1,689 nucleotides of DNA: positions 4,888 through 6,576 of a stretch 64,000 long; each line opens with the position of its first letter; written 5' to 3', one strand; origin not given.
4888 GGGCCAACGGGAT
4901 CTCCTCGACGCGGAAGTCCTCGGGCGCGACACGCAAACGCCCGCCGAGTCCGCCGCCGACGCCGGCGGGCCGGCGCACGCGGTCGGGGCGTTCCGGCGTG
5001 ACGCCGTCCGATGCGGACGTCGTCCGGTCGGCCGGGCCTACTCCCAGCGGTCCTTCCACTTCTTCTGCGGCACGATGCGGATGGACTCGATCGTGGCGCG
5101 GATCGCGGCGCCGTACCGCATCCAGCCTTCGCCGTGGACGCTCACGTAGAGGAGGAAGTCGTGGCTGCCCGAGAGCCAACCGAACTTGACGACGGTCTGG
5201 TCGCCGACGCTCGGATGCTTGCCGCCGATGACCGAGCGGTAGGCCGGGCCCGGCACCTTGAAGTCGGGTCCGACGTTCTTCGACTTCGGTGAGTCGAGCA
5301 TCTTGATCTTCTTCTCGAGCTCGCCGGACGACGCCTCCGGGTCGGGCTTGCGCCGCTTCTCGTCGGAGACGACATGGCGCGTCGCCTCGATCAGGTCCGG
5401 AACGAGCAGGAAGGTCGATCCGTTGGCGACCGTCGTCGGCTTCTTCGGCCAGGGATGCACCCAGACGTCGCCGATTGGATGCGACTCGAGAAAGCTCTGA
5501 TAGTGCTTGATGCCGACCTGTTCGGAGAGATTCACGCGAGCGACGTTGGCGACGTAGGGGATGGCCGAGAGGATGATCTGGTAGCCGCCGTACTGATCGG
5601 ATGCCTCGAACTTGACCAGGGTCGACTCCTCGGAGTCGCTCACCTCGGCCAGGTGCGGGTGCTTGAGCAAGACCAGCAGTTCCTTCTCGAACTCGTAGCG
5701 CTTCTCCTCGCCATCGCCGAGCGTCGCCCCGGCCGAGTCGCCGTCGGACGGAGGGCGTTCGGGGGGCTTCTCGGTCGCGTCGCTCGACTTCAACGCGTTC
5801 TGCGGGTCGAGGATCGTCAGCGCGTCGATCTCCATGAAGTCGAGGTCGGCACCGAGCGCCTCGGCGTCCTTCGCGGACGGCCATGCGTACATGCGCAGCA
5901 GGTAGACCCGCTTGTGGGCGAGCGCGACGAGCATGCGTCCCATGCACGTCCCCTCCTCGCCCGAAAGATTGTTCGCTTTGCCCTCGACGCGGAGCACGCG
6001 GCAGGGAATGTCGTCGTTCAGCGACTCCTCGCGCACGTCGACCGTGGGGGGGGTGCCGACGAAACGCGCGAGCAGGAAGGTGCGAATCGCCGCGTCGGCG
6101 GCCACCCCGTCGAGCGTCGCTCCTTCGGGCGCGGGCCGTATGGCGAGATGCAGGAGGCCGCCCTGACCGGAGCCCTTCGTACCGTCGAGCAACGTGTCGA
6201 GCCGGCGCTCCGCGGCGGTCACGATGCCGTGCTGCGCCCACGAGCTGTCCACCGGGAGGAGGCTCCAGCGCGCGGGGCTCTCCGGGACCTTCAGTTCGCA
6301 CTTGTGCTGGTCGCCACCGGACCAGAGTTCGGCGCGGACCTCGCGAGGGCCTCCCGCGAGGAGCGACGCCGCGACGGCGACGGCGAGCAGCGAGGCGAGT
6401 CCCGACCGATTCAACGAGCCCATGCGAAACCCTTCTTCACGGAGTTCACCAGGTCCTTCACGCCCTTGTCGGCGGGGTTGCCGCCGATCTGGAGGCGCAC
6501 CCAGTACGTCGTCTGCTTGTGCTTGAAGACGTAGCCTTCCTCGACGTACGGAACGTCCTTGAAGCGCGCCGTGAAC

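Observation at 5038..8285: Two translationally coupled secreted proteins of unknown function between gyrA and truD, with atypical composition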

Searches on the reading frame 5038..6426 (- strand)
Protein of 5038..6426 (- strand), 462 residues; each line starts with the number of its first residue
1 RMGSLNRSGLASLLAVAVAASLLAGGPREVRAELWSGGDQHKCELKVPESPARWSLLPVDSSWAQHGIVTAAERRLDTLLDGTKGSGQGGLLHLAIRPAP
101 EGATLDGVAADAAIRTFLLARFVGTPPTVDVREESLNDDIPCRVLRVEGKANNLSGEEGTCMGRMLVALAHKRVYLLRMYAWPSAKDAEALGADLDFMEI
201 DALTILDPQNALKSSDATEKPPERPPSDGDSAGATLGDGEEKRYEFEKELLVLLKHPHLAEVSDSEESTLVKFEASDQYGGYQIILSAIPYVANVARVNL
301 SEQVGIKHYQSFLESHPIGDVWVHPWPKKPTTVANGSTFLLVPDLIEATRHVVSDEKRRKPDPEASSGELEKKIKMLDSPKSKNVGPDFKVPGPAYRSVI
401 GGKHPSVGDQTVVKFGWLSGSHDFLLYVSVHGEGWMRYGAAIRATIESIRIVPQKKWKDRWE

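Call 5: search_protein_families(library=ncbifam, proteins=[window:5038-6426:-], max_evalue=1)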
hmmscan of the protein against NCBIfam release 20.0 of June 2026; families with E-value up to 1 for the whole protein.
window:5038-6426:- (462 aa): 1 family
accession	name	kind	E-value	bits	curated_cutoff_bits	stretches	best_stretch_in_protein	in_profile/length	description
TIGR01898.1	cas_TM1791_cmr6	equivalog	0.011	15.9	51.1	1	259-342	74-157/195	type III-B CRISPR module RAMP protein Cmr6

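Call 6: search_protein_families(library=pfam, proteins=[window:5038-6426:-], max_evalue=1)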
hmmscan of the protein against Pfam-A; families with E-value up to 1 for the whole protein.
window:5038-6426:- (462 aa): 0 families

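Call 10: find_homologous_proteins(query=window:5041-6423:-)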
Query window:5041-6423:- (461 aa): 5 proteins with E <= 0.001 among 8000 candidates.
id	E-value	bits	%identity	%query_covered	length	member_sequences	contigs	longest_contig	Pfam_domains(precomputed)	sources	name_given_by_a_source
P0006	0.0e+0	1046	100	100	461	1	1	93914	-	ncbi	-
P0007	1.0e-137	478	50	93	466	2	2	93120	-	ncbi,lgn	ncbi:MAG: hypothetical protein AB7T63_14320 [Planctomycetota bacterium]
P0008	2.6e-136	473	50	95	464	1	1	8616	-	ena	-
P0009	7.8e-134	465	49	98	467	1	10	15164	-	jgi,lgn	jgi:hypothetical protein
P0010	4.8e-49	186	33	88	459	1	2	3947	-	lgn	-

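Call 20: search_solved_structures(query=A2, max_evalue=10)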
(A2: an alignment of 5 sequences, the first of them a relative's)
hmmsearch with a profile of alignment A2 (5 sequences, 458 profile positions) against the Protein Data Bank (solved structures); distinct sequences matched with E-value up to 10: 1.
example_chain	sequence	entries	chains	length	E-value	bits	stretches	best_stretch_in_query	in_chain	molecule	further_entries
5igh_A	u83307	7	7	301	0.21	13.4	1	15-74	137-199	Macrolide 2'-phosphotransferase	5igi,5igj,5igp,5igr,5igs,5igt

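Call 28: find_encoding_contigs(protein=P0010, flank=5000, max_places=3)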
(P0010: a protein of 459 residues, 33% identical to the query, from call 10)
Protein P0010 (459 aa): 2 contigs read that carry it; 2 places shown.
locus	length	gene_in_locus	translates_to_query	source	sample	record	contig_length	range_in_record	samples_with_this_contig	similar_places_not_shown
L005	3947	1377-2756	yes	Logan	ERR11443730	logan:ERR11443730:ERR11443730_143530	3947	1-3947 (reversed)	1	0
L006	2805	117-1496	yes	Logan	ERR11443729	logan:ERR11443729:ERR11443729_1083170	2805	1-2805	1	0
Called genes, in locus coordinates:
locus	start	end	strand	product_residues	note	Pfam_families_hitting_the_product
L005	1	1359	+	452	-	?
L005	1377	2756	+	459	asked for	-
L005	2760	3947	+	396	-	?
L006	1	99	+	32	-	?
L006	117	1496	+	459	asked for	-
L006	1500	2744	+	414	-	PF01142:TruD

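Call 29: find_encoding_contigs(protein=P0007, flank=8000, max_places=2)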
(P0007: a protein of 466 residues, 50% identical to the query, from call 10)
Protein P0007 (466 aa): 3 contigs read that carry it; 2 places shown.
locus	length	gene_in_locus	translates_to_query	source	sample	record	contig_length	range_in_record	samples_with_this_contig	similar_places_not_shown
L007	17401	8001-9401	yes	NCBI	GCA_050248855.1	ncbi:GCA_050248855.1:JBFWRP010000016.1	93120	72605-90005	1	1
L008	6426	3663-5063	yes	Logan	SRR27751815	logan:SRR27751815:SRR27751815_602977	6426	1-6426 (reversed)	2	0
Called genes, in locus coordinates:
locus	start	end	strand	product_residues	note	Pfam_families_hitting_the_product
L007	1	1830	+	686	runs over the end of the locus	PF01435:Peptidase_M48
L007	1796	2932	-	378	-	-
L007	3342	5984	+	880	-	PF00521:DNA_topoisoIV, PF03989:DNA_gyraseA_C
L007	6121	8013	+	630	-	-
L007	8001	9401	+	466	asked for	-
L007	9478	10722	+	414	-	PF01142:TruD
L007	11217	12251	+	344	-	PF00142:Fer4_NifH (weak), PF01656:CbiA, PF02374:ArsA_ATPase, PF06564:CBP_BcsQ, PF09140:MipZ (faint), PF10609:ParA, PF13614:AAA_31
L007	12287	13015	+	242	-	PF20408:Abhydrolase_11, PF12146:Hydrolase_4 (weak)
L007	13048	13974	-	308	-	-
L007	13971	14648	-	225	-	PF02254:TrkA_N, PF02826:2-Hacid_dh_C (faint), PF02080:TrkA_C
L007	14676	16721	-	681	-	PF02386:TrkH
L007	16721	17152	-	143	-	PF01948:PyrI, PF02748:PyrI_C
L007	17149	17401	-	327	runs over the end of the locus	PF02729:OTCace_N, PF00185:OTCace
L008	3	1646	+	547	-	?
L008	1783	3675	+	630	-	-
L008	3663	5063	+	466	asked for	-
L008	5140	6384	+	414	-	PF01142:TruD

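Call 31: predict_structure(alignment_id=A2)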
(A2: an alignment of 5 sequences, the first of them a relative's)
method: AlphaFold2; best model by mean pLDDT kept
length: 461 residues; sequences in the alignment: 5
mean_pLDDT: 66.6   pTM: 0.50
mean pLDDT of the five models: 66.6, 61.0, 60.6, 49.1, 47.9
residues with pLDDT >= 90: 47; 70-90: 214; 50-70: 80; < 50: 120
segments of 3 or more residues with pLDDT < 50: 1-61, 69-73, 196-237, 329-333
pLDDT, mean of each block of 10 residues (from residue 1): 31 29 28 30 32 32 50 50 53 69 85 80 80 68 86 73 79 74 59 49 41 26 28 45 86 86 80 83 88 69 89 89 72 63 82 82 88 88 70 88 87 86 91 78 85 60 42
secondary structure, 60 per line:
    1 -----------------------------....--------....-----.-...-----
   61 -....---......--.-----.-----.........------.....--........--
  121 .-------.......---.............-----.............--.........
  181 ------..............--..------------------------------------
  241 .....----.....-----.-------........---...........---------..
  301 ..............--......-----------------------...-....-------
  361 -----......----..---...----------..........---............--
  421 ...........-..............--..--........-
elements in order: E30-33 E42-45 H62-65 E69-74 E89-97 H104-108 H111-118 E129-135 E139-151 E157-169 E172-180 H187-200 E241-245 E250-254 E268-275 E279-289 H299-314 E317-322 E350-353 H366-371 E394-403 E407-418 E421-431 H433-446 H453-460
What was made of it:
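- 5038..6423 (-): Gene A: 461-aa exported protein with two Mog1/PsbP-like domains. AF2 model: call 31.
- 5713..5808 (-): A acidic/Pro-rich linker (aa 206-237). pLDDT is below 50 over aa 196-237 (call 31).
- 5041..5712 (-): A domain 2 (aa 238-461), a PsbP-like core with a conserved Lys-rich insertion of about 70 aa (aa 322-394). pLDDT is 80-90 (call 31).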

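Call 38: fold_search(model_id=the predicted structure, library=pdb)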
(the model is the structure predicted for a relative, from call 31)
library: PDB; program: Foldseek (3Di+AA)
matches with E <= 10: 1740; with E <= 0.001: 20
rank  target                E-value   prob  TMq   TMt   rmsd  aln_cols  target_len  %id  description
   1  9grx_0                1.5e-05  1.00  0.23  0.56   9.9       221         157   11  NDH-PSI-LHCI supercomplex from S. oleracea (released 2025-02-12)
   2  2xb3                  2.8e-05  1.00  0.23  0.56  10.0       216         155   11  The Structure of Cyanobacterial PsbP (released 2010-08-25)
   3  6kac_P                3.9e-05  1.00  0.25  0.53  11.6       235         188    9  Cryo-EM structure of the C2S2-type PSII-LHCII supercomplex from Chlamydomonas reihardtii (released 2019-10-23)
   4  8z9d_P                5.4e-05  1.00  0.24  0.51  12.0       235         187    8  cryo-EM structure of PSII-LHCII megacomplex from spinach (released 2024-11-13)
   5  9gnw_P                5.7e-05  1.00  0.23  0.49  14.3       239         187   12  Universal PSII assembly intermediate (released 2025-09-17)
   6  2vu4                  8.4e-05  1.00  0.24  0.63   4.9       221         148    8  Structure of PsbP protein from Spinacia oleracea at 1.98 A resolution (released 2009-07-21)
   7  9i4t_P                1.1e-04  1.00  0.22  0.51  11.5       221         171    9  Photosystem II from Arabidopsis thaliana (released 2026-03-25)
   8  4rti                  1.4e-04  1.00  0.23  0.52   8.5       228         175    7  The crystal structure of PsbP from Spinacia oleracea (released 2015-03-11)
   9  5xnl_P                1.6e-04  1.00  0.25  0.53  12.4       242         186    7  Structure of stacked C2S2M2-type PSII-LHCII supercomplex from Pisum sativum (released 2017-09-20)
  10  7pi0_P                2.1e-04  1.00  0.25  0.53  12.7       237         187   11  Unstacked compact Dunaliella PSII (released 2022-08-17)
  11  6e8a_A                2.2e-04  1.00  0.20  0.51   9.2       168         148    8  Crystal structure of DcrB from Salmonella enterica at 1.92 Angstroms resolution (released 2018-10-31)
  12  8bd3_F1               2.5e-04  1.00  0.24  0.53   9.9       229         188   10  Cryo-EM structure of the Photosystem II - LHCII supercomplex from Chlorella ohadi (released 2023-08-09)
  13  6v04                  2.9e-04  0.77  0.12  0.19  21.5       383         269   10  DynU16 crystal structure, a putative protein in the dynemicin biosynthetic locus (released 2020-11-18)
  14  1v2b_B                5.3e-04  1.00  0.22  0.57   7.4       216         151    9  Crystal Structure of PsbP Protein in the Oxygen-Evolving Complex of Photosystem II from Higher Plants (released 2004-05-18)
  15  6xrb_A                5.3e-04  1.00  0.20  0.49   8.3       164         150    8  Crystal structure of SciW from Salmonella typhimurium (released 2020-12-30)
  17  6xrf_G                6.2e-04  1.00  0.21  0.58   7.5       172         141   11  EagT6 Tse6 NT complex (released 2020-12-30)
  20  6xrf_H                9.6e-04  1.00  0.21  0.58   7.5       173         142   10  EagT6 Tse6 NT complex (released 2020-12-30)
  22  6xrf_A                1.1e-03  1.00  0.22  0.61   7.4       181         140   10  EagT6 Tse6 NT complex (released 2020-12-30)
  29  6e8a_B                1.8e-03  1.00  0.19  0.50   9.8       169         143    8  Crystal structure of DcrB from Salmonella enterica at 1.92 Angstroms resolution (released 2018-10-31)
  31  4ol4                  2.0e-03  0.98  0.18  0.36  10.7       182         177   12  Crystal structure of secreted proline rich antigen MTC28 (Rv0040c) from Mycobacterium tuberculosis (released 2015-01-28)
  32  6xrb_B                2.2e-03  1.00  0.21  0.52   8.3       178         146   11  Crystal structure of SciW from Salmonella typhimurium (released 2020-12-30)
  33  6xrr_I                2.7e-03  1.00  0.19  0.46   5.3       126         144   10  Structure of SciW bound to the Rhs1 Transmembrane Domain from Salmonella typhimurium (released 2020-12-30)
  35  6xrr_B                3.1e-03  0.99  0.19  0.45   8.5       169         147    9  Structure of SciW bound to the Rhs1 Transmembrane Domain from Salmonella typhimurium (released 2020-12-30)
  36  5zx9                  5.1e-03  1.00  0.23  0.53   6.4       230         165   11  Crystal structure of apo form fibronectin-binding protein Apa from Mycobacterium tuberculosis (released 2019-05-29)
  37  6xrr_H                5.1e-03  0.99  0.19  0.47   8.3       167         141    8  Structure of SciW bound to the Rhs1 Transmembrane Domain from Salmonella typhimurium (released 2020-12-30)
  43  6e5d                  9.3e-03  1.00  0.22  0.49   9.5       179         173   12  Crystal structure of LpqN involved in cell envelope biogenesis of Mycobacterium tuberculosis (released 2019-07-24)
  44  4pws                  9.3e-03  0.99  0.22  0.46   6.8       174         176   11  Crystal structure of secreted proline rich antigen MTC28 (Rv0040c) at 2.15 A with bound chloride from Mycobacterium tube (released 2015-03-25)
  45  6xrr_D                9.3e-03  0.98  0.18  0.45   8.4       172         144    9  Structure of SciW bound to the Rhs1 Transmembrane Domain from Salmonella typhimurium (released 2020-12-30)
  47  6xrr_A                1.0e-02  0.99  0.18  0.46   8.6       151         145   10  Structure of SciW bound to the Rhs1 Transmembrane Domain from Salmonella typhimurium (released 2020-12-30)
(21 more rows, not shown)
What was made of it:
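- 5038..6423 (-): Foldseek hits: call 38.
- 5041..5712 (-): Foldseek alignments of 216-240 columns to targets of 148-188 aa imply that a domain with an insertion was matched (call 38; inference).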

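Call 51: find_homologous_proteins(query=A5, max_evalue=0.001)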
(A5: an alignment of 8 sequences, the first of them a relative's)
Query A5 (8 sequences) (461 aa, profile of the alignment): 6 proteins with E <= 0.001 among 8000 candidates.
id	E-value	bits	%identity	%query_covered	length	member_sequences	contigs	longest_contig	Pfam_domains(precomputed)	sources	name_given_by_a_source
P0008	5.6e-222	756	50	95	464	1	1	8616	-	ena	-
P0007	3.1e-220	750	50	93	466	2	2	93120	-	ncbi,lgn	ncbi:MAG: hypothetical protein AB7T63_14320 [Planctomycetota bacterium]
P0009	4.8e-218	743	49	98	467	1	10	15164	-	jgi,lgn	jgi:hypothetical protein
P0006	8.1e-202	689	100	100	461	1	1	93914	-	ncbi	-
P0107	7.4e-158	544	29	97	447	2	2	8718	-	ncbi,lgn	-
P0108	1.8e-148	513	30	88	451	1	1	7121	-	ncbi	-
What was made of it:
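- Tried and rejected: A third word-index search with the A-family profile added only two members (call 51).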

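Call 67: search_protein_families(library=padloc, proteins=[window:5041-6423:-], max_evalue=1)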
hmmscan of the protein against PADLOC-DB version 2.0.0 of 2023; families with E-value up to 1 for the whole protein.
window:5041-6423:- (461 aa): 1 family
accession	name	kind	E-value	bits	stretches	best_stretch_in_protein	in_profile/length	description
PDLC00987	Cmr6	-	0.0079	14.2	1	259-340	93-173/213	Cmr6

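Call 68: search_protein_families(library=phrogs, proteins=[window:5041-6423:-], max_evalue=1)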
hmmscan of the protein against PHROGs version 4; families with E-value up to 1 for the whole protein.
window:5041-6423:- (461 aa): 0 families

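Call 81: search_protein_families(library=pfam, proteins=[L005:1-1359:+], max_evalue=0.01)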
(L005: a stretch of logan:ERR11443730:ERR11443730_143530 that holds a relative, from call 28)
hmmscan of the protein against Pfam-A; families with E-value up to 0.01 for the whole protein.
L005:1-1359:+ (452 aa): 0 families
